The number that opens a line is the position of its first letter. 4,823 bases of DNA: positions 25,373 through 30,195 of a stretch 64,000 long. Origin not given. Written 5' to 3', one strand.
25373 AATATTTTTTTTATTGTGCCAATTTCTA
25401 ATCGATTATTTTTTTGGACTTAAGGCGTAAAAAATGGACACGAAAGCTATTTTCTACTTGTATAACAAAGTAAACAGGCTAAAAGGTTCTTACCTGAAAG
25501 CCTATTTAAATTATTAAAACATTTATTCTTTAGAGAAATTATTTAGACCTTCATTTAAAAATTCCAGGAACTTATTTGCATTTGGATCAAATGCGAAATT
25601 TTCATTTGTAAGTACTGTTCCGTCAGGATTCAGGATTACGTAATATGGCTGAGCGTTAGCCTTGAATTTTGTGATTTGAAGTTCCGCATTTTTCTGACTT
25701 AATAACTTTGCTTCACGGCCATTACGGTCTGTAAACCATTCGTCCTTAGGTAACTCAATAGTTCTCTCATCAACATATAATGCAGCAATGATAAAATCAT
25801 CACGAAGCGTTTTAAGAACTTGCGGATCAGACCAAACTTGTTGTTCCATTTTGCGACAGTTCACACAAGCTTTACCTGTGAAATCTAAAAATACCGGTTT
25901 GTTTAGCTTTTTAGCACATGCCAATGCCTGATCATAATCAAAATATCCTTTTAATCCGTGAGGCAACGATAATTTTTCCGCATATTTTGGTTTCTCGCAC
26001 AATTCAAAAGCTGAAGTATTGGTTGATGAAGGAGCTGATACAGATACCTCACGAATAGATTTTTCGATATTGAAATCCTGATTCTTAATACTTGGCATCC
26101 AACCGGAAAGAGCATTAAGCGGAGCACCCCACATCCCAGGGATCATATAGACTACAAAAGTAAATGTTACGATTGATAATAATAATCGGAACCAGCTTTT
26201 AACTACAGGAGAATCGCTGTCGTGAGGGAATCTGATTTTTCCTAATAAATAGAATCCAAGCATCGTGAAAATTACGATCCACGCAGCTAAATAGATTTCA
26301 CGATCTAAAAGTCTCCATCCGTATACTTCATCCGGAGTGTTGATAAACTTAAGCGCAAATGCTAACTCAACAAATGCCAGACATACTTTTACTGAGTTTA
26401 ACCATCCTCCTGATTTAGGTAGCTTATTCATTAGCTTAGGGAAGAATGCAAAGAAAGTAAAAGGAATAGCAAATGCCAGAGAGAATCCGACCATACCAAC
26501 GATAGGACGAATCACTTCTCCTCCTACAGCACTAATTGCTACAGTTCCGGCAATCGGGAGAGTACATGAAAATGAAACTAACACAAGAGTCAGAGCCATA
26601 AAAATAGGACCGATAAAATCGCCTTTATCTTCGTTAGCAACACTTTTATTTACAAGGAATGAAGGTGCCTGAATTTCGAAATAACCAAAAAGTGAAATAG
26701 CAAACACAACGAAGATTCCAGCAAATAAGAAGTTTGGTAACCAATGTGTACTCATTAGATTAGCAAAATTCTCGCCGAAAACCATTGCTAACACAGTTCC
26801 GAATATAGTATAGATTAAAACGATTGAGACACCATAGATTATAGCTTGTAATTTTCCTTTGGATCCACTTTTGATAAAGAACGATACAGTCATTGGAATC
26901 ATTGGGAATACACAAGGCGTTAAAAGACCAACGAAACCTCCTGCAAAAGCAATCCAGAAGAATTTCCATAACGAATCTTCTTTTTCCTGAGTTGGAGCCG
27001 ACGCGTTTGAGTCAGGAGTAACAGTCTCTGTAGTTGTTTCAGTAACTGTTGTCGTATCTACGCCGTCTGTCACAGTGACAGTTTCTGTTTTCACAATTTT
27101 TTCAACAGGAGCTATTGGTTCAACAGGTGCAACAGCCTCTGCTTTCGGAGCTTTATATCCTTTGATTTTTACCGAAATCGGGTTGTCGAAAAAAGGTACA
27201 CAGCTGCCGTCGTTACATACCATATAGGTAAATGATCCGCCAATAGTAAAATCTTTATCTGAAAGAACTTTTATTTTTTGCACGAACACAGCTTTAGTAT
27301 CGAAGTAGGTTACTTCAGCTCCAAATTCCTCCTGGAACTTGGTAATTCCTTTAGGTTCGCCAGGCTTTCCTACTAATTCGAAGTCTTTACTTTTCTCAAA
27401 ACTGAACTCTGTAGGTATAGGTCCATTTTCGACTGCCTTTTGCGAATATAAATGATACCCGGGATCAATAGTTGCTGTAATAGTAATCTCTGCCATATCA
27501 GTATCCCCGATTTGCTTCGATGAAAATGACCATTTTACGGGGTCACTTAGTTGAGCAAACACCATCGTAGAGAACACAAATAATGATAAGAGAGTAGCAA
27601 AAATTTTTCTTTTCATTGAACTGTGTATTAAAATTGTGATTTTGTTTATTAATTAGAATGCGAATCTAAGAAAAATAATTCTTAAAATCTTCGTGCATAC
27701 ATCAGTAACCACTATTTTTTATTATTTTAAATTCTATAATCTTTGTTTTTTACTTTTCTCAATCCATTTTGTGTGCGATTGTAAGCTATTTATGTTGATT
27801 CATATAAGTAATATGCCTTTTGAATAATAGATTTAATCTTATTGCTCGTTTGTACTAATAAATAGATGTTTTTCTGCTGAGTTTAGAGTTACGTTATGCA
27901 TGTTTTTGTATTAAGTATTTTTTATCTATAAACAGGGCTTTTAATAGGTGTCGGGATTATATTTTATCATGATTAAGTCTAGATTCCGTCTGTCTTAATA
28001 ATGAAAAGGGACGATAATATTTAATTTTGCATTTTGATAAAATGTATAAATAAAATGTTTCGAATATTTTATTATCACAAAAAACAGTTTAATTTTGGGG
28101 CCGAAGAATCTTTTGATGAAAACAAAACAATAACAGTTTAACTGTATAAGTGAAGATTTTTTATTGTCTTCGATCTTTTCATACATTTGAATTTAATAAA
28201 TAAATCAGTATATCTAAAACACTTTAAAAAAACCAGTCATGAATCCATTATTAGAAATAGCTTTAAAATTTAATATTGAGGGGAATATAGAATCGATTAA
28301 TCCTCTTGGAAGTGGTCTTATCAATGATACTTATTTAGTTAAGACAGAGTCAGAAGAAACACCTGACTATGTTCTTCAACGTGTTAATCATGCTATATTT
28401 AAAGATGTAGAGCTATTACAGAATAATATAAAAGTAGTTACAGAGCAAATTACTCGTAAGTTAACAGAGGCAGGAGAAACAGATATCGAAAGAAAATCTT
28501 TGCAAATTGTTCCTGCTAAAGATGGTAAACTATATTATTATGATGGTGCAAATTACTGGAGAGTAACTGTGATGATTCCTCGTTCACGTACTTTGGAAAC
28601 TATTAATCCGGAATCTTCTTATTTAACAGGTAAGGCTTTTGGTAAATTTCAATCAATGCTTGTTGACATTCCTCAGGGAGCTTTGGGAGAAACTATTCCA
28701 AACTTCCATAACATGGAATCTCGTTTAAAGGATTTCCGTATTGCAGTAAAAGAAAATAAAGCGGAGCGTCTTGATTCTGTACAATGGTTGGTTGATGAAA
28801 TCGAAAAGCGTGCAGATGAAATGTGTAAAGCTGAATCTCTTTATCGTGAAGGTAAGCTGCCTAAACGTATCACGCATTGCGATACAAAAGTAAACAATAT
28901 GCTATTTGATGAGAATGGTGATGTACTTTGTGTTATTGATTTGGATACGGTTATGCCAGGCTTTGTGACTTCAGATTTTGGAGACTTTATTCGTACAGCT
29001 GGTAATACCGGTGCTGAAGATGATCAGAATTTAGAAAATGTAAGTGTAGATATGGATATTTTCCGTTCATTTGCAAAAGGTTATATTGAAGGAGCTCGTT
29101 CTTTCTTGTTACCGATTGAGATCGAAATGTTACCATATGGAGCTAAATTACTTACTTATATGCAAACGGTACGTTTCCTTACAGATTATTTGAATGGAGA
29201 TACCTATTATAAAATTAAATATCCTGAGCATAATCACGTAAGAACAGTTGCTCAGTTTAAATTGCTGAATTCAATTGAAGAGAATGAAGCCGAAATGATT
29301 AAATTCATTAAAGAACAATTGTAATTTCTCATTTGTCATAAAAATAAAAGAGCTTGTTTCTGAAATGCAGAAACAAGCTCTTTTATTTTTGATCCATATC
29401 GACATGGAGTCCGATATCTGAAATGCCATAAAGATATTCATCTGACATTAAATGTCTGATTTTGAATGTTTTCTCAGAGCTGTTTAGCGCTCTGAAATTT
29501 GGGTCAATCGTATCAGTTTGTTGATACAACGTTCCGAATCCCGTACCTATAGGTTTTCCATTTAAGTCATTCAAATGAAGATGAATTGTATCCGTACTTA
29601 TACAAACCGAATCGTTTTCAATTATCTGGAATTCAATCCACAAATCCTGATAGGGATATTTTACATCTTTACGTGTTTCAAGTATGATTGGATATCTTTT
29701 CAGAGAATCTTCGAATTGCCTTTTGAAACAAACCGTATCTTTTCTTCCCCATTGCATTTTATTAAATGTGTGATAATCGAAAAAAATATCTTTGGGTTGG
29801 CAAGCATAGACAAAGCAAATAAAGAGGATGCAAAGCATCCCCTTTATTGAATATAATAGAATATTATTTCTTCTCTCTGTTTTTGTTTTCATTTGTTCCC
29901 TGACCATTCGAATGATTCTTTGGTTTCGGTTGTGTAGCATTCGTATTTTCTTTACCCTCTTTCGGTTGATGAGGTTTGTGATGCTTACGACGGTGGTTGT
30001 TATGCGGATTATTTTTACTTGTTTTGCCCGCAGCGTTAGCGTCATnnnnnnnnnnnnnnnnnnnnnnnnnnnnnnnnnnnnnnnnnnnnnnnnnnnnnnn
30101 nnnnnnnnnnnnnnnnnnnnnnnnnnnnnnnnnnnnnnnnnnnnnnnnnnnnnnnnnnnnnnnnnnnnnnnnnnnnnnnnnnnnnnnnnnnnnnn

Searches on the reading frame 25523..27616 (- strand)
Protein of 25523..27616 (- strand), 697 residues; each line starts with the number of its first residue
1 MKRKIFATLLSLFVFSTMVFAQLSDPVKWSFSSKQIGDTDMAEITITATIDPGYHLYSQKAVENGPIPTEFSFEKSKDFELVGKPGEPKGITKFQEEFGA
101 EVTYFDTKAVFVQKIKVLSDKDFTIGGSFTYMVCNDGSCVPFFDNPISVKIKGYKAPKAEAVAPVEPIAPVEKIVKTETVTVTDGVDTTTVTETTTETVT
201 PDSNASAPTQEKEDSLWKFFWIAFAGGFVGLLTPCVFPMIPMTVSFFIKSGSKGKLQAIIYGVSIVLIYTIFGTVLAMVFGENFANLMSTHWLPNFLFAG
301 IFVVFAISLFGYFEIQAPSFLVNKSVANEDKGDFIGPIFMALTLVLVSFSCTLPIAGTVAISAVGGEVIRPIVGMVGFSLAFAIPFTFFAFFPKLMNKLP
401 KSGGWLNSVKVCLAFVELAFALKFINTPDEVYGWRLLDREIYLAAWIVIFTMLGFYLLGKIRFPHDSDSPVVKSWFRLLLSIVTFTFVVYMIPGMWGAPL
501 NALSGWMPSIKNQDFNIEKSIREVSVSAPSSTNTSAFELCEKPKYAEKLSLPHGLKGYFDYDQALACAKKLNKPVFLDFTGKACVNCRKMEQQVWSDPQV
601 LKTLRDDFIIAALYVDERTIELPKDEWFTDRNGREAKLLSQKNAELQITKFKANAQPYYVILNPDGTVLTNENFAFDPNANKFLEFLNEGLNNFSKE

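Call 28: search_protein_families(library=pfam, proteins=[window:25523-27616:-], max_evalue=0.01)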
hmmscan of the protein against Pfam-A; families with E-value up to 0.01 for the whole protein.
window:25523-27616:- (697 aa): 6 families
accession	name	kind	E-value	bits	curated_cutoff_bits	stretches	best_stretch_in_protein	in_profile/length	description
PF02683.22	DsbD_TM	-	1.6e-23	83.6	27.1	1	220-425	5-215/219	Cytochrome C biogenesis protein transmembrane domain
PF13899.12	Thioredoxin_7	-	2.3e-12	47.3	27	1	560-620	5-65/83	Thioredoxin-like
PF11412.14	DsbD_N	-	7.9e-11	42.5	25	1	38-142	16-110/119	Thiol:disulfide interchange protein DsbD, N-terminal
PF13098.12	Thioredoxin_2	-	7.8e-08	33.1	27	1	568-672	1-91/104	Thioredoxin-like domain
PF03190.21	Thioredox_DsbH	-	7.6e-06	26.4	27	1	562-614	27-79/163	Protein of unknown function, DUF255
PF03739.19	LptF_LptG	-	0.00077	19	27.9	1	230-305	277-350/353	Lipopolysaccharide export system permease LptF/LptG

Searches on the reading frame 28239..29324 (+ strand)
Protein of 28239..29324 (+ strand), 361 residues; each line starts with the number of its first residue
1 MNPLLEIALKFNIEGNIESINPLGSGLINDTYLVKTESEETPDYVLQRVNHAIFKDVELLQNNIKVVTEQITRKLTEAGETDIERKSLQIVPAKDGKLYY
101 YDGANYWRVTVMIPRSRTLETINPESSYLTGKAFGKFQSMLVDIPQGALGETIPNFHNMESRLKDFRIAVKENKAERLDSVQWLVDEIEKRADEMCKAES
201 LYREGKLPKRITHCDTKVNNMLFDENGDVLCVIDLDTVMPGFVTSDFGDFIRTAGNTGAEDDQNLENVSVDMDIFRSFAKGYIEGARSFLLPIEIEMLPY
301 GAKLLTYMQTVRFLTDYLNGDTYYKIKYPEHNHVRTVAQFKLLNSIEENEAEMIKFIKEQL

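Call 28: search_protein_families(library=pfam, proteins=[window:28239-29324:+], max_evalue=0.01)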
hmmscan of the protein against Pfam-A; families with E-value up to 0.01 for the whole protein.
window:28239-29324:+ (361 aa): 2 families
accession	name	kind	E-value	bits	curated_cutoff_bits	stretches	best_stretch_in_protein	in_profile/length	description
PF01636.29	APH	-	1.9e-18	67.6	23.2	1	20-255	2-214/239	Phosphotransferase enzyme family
PF01633.27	Choline_kinase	-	0.00031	20.6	29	1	123-251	85-204/300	Choline/ethanolamine kinase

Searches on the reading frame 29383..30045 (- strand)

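Call 75: search_protein_families(library=pfam, proteins=[window:29383-30045:-])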
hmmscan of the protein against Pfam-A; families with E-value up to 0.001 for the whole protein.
window:29383-30045:- (220 aa): 1 family
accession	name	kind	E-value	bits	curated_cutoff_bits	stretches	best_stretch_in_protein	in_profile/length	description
PF14109.11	GldH_lipo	-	3.4e-27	96.2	27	1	87-215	2-129/129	GldH lipoprotein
